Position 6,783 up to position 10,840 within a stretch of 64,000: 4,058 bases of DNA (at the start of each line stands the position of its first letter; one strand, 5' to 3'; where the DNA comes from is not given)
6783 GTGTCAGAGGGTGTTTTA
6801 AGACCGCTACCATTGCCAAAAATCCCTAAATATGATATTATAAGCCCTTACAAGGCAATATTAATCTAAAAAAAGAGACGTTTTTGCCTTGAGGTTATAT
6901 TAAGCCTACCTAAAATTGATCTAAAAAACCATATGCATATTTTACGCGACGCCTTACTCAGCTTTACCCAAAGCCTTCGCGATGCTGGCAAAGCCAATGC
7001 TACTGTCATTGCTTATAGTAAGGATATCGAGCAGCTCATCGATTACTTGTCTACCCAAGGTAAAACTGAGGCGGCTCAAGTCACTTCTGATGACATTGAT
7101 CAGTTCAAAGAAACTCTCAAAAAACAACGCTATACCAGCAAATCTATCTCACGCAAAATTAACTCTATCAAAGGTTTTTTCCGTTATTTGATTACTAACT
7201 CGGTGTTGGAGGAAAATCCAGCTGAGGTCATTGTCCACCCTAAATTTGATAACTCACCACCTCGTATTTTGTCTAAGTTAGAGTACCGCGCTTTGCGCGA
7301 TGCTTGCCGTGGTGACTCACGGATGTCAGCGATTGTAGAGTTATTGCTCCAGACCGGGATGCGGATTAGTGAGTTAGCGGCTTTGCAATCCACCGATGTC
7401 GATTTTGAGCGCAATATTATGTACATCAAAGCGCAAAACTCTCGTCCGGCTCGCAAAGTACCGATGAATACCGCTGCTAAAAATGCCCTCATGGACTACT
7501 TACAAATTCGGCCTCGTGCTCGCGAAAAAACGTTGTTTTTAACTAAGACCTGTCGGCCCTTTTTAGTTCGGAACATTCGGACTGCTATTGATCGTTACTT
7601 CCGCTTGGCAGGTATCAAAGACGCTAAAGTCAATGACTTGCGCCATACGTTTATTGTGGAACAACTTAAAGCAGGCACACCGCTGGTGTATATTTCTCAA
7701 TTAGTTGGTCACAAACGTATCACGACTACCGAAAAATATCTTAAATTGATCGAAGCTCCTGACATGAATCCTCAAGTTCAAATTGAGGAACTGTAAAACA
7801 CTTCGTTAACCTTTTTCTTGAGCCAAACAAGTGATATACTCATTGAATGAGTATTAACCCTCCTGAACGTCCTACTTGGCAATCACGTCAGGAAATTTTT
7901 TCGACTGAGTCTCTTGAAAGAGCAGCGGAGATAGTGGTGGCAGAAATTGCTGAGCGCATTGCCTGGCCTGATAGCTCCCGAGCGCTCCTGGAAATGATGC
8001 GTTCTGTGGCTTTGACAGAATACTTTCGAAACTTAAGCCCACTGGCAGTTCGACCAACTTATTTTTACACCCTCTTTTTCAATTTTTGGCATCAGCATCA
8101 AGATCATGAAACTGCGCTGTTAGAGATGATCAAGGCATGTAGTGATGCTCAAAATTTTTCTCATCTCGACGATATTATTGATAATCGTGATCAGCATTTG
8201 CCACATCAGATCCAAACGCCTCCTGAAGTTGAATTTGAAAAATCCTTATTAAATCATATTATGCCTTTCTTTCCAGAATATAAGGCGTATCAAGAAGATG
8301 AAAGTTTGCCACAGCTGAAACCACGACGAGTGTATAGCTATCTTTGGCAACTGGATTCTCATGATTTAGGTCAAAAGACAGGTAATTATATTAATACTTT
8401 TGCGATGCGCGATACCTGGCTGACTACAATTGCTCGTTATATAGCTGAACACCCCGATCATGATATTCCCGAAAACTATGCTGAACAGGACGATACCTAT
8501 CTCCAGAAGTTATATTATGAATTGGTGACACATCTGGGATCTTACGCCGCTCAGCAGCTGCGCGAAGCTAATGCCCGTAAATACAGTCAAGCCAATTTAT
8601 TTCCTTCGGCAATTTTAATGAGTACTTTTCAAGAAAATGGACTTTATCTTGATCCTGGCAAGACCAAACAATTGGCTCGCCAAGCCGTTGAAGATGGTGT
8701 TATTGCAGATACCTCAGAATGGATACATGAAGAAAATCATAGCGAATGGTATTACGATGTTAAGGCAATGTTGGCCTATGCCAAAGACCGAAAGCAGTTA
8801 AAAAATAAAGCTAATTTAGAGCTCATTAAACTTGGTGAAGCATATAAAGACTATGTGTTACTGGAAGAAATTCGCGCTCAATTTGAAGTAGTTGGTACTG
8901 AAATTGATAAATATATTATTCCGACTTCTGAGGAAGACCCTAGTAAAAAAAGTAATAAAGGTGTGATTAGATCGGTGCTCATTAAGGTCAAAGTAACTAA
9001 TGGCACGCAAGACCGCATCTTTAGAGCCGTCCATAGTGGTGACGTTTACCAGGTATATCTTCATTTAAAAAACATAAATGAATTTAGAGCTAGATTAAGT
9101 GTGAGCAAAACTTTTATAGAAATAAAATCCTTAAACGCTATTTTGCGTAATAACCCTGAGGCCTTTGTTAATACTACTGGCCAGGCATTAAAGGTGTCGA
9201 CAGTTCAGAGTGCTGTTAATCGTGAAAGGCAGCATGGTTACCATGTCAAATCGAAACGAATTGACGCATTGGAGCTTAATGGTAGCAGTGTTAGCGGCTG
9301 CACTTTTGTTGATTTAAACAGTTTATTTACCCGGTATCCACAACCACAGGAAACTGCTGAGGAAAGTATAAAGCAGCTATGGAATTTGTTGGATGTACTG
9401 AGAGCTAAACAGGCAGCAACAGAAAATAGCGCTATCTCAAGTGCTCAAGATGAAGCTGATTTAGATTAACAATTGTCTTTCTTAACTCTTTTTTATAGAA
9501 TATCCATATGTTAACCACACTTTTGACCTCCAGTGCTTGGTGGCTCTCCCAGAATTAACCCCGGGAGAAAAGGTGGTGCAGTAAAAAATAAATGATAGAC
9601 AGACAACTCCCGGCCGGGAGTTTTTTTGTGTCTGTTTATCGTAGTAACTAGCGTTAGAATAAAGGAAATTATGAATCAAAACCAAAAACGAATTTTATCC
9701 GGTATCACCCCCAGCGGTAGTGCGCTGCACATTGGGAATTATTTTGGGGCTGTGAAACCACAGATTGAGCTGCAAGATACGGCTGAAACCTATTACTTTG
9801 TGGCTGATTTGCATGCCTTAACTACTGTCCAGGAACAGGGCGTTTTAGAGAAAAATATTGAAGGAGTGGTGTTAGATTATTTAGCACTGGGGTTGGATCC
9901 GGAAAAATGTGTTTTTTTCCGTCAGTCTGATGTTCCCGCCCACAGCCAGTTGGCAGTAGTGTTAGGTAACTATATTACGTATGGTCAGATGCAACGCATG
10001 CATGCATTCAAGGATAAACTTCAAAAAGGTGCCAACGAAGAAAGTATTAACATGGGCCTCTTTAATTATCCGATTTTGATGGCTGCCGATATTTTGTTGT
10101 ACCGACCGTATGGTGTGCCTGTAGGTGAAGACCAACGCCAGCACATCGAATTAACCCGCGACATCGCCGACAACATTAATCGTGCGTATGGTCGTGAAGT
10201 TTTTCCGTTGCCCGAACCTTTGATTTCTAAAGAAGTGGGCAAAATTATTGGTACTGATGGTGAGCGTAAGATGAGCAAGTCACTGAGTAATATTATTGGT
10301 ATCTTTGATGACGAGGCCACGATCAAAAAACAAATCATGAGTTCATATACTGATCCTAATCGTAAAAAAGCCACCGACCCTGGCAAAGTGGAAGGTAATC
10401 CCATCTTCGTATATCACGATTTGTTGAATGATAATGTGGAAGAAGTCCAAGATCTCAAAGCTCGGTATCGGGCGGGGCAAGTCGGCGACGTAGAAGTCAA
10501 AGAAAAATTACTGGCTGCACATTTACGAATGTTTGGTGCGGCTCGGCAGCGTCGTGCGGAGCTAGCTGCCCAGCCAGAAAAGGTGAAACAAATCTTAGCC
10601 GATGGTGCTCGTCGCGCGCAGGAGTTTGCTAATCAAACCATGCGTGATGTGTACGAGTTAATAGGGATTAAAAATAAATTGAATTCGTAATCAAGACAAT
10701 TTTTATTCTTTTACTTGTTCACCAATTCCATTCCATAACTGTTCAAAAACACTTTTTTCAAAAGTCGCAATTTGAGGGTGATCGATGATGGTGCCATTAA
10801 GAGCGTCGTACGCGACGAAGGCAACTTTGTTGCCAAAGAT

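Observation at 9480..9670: Trp-codon leader-peptide transcription attenuator in front of trpS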

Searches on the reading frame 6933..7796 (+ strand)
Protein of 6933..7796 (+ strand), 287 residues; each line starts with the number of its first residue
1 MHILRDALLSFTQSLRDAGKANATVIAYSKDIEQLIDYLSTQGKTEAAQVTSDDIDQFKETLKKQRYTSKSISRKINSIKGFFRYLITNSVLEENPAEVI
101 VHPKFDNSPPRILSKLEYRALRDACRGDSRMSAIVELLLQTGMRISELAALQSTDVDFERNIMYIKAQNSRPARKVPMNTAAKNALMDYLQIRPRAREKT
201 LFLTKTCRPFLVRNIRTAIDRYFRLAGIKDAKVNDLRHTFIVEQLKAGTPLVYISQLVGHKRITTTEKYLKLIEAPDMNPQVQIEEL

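Call 9: search_protein_families(library=ncbifam, proteins=[window:6933-7796:+])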
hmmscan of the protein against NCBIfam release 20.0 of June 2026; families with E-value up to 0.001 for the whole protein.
window:6933-7796:+ (287 aa): 11 families
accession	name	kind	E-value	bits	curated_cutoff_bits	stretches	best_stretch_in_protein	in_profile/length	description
NF040815.2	recomb_XerA_Arch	equivalog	2.4e-48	165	220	1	11-272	3-254/263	site-specific tyrosine recombinase/integron integrase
TIGR02224.1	recomb_XerC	equivalog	1.2e-46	159.5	335.15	1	12-272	4-277/295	tyrosine recombinase XerC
TIGR02225.1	recomb_XerD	equivalog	2.3e-46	158.4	329.6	1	16-271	9-273/290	site-specific tyrosine recombinase XerD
NF001399.0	PRK00283.1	subfamily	1.6e-41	142.5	279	1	16-272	18-283/300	tyrosine recombinase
NF002331.0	PRK01287.1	subfamily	2.8e-31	108.8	371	1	3-271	25-311/365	site-specific tyrosine recombinase XerC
NF003462.0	PRK05084.1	equivalog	8.7e-22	77.3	267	1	125-274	191-346/360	tyrosine recombinase XerS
TIGR02249.1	integrase_gron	subfamily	4.8e-21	75.4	265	2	8-194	2-181/315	integron integrase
NF002685.0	PRK02436.1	equivalog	3.3e-14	53.3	178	1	23-271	17-245/245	site-specific tyrosine recombinase XerD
NF011946.0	PRK15417.1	equivalog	8.8e-10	38.3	435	1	38-175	44-177/337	integron integrase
NF007370.0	PRK09870.1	subfamily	5.2e-05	23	221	1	129-269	32-176/200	tyrosine-type DNA invertase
NF007371.0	PRK09871.1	subfamily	0.00017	21.2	222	1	125-269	20-171/198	tyrosine-type DNA invertase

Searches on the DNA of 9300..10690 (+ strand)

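Call 3: search_rna_families(source=window, start=9300, end=9800, threshold=evalue, max_evalue=10, show_alignments=5)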
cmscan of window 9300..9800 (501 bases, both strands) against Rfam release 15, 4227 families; matches with E-value up to 10: 2.
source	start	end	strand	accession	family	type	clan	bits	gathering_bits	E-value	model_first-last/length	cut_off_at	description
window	9576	9727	+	RF01931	bxd_3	Gene; lncRNA;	-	19.3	70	4.9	1-137/137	no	Bithoraxoid conserved region 3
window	9591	9645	+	RF03751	mir-7445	Gene; miRNA;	-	17.2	79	4.5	1-60/60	no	mir-7445 microRNA precursor family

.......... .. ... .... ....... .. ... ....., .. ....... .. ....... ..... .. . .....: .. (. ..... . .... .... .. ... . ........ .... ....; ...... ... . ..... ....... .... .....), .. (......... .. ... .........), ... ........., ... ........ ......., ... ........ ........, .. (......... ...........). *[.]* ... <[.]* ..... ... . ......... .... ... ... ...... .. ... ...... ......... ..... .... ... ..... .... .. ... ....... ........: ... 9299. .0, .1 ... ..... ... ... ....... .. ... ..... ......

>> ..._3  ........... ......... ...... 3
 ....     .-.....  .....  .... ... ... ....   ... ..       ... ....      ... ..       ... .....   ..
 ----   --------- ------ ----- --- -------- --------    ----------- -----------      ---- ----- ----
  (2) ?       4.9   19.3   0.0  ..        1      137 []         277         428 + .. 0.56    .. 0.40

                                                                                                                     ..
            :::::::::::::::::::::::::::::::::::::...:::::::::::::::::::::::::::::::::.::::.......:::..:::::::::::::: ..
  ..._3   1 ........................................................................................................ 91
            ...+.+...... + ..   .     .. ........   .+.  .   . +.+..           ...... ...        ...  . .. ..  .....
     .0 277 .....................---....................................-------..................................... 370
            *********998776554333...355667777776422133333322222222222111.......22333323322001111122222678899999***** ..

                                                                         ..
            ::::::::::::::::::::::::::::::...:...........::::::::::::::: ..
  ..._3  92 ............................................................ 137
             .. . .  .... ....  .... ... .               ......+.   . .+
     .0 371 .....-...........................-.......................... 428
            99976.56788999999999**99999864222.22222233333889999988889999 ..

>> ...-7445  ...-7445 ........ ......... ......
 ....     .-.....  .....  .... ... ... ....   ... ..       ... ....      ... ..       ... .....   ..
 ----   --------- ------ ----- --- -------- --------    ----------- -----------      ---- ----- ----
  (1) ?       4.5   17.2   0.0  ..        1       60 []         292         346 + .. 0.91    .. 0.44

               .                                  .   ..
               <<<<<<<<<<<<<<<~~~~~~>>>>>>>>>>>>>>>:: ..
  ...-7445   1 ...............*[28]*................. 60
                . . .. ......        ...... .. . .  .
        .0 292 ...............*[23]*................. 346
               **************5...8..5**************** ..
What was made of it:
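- On Rfam Trp_leader (RF00513): No hit at E<=10 in 9300-9800 (call 3).
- Checked: 9300-9800 at E<=10 gave only two chance hits (call 3).
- No T-box match was found in the window at E<=10 (call 3).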

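Call 20: search_rna_families(sources=[L001, L002, L003, L004, L005, L006, L007, L008, L009, L010, L011, L012, L013, L014, L015, L016, L017], threshold=gathering)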
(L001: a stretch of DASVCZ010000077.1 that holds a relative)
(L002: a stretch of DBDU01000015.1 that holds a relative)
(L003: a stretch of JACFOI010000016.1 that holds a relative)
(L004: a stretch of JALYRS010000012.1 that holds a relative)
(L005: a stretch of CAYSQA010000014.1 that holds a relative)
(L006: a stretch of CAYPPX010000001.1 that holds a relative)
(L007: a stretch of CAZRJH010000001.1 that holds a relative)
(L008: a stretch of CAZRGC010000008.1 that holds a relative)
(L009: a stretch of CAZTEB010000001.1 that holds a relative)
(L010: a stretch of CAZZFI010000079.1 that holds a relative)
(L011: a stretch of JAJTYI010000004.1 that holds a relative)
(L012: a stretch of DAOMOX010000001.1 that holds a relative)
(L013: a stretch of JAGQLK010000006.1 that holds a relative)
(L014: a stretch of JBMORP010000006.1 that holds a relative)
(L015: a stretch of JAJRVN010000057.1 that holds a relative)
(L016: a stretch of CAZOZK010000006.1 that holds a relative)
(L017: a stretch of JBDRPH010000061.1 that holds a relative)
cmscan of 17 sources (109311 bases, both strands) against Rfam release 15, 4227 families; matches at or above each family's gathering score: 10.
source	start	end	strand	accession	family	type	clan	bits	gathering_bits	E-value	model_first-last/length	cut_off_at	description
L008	5722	5795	-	RF00005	tRNA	Gene; tRNA;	CL00001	72.9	29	8.3e-14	1-71/71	no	tRNA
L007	6649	6722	+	RF00005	tRNA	Gene; tRNA;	CL00001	72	29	1.6e-13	1-71/71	no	tRNA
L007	1195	1266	-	RF00005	tRNA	Gene; tRNA;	CL00001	71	29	2.9e-13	1-71/71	no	tRNA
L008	698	769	-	RF00005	tRNA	Gene; tRNA;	CL00001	71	29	2.9e-13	1-71/71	no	tRNA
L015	3492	3565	+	RF00005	tRNA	Gene; tRNA;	CL00001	69.4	29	7.9e-13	1-71/71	no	tRNA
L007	774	846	-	RF00005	tRNA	Gene; tRNA;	CL00001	65.6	29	8.9e-12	1-71/71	no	tRNA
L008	452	524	-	RF00005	tRNA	Gene; tRNA;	CL00001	65.6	29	8.9e-12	1-71/71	no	tRNA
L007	2803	2875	-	RF00005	tRNA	Gene; tRNA;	CL00001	57.3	29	1.7e-09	1-71/71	no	tRNA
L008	2727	2799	-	RF00005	tRNA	Gene; tRNA;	CL00001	57.3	29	1.7e-09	1-71/71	no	tRNA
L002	833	901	-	RF00005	tRNA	Gene; tRNA;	CL00001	45.8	29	2.4e-06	1-71/71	no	tRNA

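Call 21: search_rna_families(sources=[L018, L019, L021, L022, L023, L024, L025, L027, L028, L029, L030, L032, L033, L034, L035, L036, L037, L039, L040, L041], threshold=gathering)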
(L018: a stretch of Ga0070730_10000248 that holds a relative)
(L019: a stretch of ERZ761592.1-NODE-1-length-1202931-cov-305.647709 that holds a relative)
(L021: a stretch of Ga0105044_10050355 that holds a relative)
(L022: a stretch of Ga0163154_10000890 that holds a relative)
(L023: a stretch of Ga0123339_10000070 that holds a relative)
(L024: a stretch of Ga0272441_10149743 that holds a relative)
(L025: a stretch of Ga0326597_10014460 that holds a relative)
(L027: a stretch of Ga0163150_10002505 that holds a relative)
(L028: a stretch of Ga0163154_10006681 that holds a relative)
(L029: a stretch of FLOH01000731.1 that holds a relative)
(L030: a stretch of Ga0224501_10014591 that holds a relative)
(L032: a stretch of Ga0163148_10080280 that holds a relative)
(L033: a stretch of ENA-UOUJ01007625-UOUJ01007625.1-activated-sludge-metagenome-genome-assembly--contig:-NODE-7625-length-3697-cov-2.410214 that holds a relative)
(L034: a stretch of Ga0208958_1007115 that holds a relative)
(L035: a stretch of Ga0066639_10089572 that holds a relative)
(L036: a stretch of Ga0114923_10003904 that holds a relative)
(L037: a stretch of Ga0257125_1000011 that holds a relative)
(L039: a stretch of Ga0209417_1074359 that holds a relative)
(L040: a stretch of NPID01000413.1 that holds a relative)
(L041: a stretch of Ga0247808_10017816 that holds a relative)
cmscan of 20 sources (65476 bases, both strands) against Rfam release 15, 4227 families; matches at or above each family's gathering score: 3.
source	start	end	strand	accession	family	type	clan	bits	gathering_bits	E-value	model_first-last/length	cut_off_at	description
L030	1208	1279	+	RF00005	tRNA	Gene; tRNA;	CL00001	66.7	29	2.6e-12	1-71/71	no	tRNA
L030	1065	1134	-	RF00005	tRNA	Gene; tRNA;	CL00001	50.4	29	7.8e-08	1-71/71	no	tRNA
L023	1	65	-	RF00005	tRNA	Gene; tRNA;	CL00001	36.5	29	0.00053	1-67/71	3'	tRNA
